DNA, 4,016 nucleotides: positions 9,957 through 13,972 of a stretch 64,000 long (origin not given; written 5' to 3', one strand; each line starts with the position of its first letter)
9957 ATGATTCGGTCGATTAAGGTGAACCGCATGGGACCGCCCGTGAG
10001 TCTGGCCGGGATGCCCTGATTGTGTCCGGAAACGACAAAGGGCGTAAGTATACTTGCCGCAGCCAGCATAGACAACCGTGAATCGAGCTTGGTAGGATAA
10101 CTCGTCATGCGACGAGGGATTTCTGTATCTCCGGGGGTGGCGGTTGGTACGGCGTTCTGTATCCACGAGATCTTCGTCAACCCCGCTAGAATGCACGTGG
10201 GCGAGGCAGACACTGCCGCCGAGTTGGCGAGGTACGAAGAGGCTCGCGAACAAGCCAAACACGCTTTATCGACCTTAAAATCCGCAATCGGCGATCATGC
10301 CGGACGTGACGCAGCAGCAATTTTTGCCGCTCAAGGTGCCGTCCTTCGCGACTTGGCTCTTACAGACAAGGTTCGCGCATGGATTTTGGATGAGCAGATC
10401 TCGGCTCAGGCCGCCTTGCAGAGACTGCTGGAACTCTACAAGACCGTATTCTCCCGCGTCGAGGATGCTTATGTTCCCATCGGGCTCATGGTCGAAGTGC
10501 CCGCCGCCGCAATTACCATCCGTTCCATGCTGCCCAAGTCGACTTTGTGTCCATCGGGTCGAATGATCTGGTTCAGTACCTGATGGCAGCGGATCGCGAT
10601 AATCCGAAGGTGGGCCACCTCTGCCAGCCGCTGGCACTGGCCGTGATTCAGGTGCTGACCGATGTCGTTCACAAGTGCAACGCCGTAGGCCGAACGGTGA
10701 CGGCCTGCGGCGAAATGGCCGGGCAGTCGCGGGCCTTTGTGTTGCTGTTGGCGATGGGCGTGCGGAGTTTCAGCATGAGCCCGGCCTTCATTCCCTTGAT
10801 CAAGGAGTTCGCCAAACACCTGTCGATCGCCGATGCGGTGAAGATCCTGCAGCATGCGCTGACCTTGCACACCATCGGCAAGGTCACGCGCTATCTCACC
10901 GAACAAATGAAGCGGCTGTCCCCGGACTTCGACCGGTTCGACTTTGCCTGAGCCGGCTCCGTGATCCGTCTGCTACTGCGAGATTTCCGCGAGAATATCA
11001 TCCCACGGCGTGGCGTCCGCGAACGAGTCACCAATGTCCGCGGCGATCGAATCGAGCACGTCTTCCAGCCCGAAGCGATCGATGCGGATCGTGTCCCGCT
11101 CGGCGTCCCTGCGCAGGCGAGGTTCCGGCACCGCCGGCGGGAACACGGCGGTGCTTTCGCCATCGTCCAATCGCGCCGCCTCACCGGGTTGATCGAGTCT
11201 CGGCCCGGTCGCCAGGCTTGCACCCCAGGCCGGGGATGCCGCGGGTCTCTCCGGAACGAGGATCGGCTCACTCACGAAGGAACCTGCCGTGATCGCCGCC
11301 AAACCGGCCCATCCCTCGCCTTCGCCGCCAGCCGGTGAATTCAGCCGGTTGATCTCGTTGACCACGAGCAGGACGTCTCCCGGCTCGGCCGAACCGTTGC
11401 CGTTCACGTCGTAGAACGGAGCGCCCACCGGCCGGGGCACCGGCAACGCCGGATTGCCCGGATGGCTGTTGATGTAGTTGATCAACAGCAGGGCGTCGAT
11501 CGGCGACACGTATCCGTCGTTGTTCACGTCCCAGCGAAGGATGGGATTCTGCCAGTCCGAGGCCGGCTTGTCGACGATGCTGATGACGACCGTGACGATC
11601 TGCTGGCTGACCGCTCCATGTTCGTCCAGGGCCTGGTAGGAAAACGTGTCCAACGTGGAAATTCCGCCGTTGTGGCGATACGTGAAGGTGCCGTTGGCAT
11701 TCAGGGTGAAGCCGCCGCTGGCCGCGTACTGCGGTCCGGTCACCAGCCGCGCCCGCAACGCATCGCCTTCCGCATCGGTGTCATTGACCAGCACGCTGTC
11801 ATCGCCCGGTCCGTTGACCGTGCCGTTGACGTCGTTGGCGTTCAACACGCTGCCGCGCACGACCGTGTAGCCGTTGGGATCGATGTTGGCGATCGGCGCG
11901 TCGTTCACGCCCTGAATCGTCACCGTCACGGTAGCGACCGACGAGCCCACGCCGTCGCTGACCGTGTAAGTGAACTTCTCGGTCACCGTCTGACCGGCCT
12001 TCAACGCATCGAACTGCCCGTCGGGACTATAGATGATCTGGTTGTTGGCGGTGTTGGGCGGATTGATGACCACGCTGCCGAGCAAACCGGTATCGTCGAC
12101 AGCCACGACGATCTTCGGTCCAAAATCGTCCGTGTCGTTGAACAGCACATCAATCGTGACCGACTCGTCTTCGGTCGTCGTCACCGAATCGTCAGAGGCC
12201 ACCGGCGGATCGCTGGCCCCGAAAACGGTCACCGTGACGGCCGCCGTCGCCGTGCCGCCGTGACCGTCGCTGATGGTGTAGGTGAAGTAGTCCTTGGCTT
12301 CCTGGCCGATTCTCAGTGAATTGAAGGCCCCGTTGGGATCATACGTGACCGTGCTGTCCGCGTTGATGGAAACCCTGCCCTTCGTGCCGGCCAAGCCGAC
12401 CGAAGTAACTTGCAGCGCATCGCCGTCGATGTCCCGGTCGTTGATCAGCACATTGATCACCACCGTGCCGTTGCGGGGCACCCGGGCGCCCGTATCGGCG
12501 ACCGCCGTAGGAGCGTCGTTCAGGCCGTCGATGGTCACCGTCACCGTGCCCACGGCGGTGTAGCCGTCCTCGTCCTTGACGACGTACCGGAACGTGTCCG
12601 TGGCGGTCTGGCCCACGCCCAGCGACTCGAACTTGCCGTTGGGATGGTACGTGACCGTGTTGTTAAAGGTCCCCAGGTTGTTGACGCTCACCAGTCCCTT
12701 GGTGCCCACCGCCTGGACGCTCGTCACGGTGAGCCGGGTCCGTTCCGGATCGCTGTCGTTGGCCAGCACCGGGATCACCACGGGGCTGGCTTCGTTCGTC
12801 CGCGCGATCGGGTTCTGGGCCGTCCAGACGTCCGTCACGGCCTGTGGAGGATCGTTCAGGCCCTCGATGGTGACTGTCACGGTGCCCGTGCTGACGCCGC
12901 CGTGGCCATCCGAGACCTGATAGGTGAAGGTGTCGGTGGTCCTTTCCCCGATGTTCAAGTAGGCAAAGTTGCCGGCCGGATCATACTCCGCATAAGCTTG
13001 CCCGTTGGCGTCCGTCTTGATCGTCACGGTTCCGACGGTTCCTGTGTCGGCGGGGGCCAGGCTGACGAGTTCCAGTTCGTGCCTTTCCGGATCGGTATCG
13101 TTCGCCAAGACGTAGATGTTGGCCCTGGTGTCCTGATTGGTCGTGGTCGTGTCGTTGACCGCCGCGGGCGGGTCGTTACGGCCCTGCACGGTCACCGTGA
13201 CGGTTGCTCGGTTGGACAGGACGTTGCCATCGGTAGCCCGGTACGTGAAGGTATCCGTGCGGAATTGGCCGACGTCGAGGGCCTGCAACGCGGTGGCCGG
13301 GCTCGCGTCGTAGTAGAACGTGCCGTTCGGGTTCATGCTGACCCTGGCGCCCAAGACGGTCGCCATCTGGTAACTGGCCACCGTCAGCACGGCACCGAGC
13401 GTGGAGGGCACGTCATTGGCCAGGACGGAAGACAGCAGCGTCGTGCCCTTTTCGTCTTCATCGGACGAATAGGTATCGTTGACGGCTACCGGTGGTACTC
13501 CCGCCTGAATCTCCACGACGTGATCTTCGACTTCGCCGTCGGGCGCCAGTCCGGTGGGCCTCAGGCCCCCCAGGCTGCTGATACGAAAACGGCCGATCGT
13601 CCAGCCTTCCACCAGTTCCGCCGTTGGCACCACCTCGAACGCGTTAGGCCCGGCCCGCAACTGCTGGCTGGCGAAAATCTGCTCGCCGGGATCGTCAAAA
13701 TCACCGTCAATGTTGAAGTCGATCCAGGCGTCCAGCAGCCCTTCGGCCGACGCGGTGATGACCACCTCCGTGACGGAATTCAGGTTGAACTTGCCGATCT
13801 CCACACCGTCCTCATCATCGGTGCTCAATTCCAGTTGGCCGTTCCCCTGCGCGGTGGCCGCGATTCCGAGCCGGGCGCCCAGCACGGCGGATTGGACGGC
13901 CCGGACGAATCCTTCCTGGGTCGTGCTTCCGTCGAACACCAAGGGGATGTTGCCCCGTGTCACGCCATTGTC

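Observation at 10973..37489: A single 26.5-kb ORF (8,838 aa) built from two similar super-units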

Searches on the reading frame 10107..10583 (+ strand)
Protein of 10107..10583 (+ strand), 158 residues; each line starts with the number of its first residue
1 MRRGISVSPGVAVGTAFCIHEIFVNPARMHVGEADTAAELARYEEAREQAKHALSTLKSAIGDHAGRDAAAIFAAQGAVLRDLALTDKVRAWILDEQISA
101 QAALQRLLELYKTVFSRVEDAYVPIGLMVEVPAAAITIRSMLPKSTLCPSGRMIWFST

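Call 89: search_protein_families(library=pfam, proteins=[window:10107-10583:+], max_evalue=0.001)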
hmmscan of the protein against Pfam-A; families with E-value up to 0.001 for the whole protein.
window:10107-10583:+ (158 aa): 1 family
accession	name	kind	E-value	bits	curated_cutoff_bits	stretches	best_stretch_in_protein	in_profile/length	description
PF05524.18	PEP-utilisers_N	-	2.4e-25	89.5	24.4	1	3-123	1-118/121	PEP-utilising enzyme, N-terminal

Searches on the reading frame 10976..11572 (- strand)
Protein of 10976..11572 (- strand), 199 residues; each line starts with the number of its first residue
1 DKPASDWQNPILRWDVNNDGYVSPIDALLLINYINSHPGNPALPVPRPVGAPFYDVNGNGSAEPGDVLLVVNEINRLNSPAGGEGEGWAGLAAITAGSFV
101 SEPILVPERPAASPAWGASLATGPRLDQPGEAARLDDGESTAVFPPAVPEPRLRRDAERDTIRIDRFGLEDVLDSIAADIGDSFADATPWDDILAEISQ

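Call 31: search_protein_families(library=pfam, proteins=[window:10976-11572:-], max_evalue=5)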
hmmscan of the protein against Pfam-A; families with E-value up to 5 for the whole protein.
window:10976-11572:- (199 aa): 1 family
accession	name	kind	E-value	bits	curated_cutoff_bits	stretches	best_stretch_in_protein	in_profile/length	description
PF00404.24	Dockerin_1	-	1.4e-13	51.3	22.9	2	15-75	3-57/57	Dockerin type I domain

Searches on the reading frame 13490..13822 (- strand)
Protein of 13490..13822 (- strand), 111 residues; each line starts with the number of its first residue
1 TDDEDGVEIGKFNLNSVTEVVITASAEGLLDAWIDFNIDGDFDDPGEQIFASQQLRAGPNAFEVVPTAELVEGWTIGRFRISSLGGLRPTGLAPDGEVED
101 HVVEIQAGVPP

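Call 31: search_protein_families(library=pfam, proteins=[window:13490-13822:-], max_evalue=5)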
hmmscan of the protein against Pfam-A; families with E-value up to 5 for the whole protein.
window:13490-13822:- (111 aa): 1 family
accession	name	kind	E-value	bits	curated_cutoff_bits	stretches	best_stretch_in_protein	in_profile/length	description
PF20009.4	GEVED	-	4.4e-12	47.1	24.4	1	31-103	3-77/78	GEVED domain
